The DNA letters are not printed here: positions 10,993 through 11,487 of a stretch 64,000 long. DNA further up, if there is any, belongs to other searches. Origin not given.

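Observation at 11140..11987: Small RelA/SpoT-domain protein with a 4-nt-overlapping 65-aa partner ORF: candidate toxSAS toxin/antitoxin module beside the island boundary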

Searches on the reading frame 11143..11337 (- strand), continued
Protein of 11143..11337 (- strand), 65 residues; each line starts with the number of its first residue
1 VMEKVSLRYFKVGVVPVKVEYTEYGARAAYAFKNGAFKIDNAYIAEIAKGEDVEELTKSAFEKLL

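Call 100: find_homologous_proteins(query=A5, max_evalue=0.01)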
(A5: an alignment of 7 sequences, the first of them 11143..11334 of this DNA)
Query A5 (7 sequences) (64 aa, profile of the alignment): 37 proteins with E <= 0.01 among 104 candidates.
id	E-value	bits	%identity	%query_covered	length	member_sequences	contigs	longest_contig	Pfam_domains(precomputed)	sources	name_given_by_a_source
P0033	2.3e-28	116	65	98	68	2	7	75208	-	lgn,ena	-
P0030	6.5e-28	114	72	100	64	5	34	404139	-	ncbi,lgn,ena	-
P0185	4.5e-27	112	59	100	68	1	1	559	-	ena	-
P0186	2.0e-26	109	63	94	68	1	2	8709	-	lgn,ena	-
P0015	2.7e-26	109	95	100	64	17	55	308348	-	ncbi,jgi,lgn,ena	-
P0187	1.5e-25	107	66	92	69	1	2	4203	-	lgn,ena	-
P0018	1.5e-25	107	88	94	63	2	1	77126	-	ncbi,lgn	-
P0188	1.7e-25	106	58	100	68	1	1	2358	-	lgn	-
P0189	1.8e-25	106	61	100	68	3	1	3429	-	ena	-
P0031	1.9e-25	106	68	92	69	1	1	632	-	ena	-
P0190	3.3e-25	106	58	100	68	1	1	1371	-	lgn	-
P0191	3.7e-25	105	62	94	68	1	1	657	-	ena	-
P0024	4.9e-25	105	85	94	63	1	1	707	-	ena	-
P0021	6.7e-25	105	87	94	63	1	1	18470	-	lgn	-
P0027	7.8e-25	104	85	94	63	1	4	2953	-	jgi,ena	-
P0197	5.3e-21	92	41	88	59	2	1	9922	-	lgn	-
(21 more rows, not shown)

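Call 101: find_encoding_contigs(protein=P0197, flank=5000, max_places=3)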
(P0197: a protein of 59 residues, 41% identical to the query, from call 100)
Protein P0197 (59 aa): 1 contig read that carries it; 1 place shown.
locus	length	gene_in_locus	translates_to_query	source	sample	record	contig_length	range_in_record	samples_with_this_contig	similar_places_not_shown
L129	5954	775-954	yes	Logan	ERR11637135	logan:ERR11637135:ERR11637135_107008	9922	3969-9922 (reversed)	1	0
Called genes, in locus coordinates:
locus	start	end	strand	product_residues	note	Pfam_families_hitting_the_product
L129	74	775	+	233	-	PF04607:RelA_SpoT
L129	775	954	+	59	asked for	-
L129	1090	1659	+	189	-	PF00186:DHFR_1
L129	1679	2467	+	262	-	PF00303:Thymidylat_synt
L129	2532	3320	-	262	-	PF08904:EipB_like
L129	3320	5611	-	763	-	-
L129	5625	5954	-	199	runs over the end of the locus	PF00881:Nitroreductase, PF14512:TM1586_NiRdase (faint)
